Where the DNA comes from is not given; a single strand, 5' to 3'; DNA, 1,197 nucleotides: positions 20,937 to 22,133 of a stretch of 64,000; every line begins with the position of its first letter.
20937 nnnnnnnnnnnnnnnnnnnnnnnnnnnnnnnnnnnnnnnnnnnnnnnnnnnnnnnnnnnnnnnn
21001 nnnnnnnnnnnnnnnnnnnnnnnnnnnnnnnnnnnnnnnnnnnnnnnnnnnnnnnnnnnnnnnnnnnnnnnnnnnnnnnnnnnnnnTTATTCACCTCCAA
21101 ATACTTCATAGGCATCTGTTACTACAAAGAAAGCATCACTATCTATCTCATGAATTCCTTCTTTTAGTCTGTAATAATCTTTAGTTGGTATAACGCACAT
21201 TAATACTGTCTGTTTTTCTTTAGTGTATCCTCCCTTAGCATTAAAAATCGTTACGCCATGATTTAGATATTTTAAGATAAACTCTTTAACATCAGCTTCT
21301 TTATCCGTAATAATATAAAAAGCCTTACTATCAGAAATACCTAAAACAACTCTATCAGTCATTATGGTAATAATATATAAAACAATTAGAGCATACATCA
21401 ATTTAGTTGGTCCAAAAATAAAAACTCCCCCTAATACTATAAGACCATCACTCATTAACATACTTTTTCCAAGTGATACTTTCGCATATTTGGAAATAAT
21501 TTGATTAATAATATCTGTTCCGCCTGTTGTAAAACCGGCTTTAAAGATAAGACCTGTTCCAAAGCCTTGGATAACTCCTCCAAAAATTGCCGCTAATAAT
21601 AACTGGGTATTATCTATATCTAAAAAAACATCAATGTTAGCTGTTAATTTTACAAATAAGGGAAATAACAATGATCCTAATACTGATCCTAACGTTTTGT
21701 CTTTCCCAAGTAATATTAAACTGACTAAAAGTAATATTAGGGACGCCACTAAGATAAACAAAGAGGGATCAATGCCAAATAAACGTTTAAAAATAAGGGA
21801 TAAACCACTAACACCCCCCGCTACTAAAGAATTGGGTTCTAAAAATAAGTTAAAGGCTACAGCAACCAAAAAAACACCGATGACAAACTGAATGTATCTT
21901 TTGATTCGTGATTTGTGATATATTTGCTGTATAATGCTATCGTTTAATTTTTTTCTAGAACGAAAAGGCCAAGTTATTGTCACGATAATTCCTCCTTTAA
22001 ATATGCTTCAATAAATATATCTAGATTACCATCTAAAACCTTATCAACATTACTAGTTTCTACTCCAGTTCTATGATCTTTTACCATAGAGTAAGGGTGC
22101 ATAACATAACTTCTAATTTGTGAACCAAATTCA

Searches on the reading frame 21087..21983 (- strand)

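Call 66: search_protein_families(library=pfam, proteins=[window:21087-21983:-], max_evalue=0.00001)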
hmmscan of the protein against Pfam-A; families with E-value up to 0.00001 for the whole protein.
window:21087-21983:- (298 aa): 2 families
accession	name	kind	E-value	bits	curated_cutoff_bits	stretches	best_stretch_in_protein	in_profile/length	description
PF02588.21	YitT_membrane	-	6.2e-55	186.2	24.3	1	30-236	2-204/205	Uncharacterised 5xTM membrane BCR, YitT family COG1284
PF10035.14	DUF2179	-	1.2e-22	79.9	22.8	1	242-296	1-55/55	Uncharacterized protein conserved in bacteria (DUF2179)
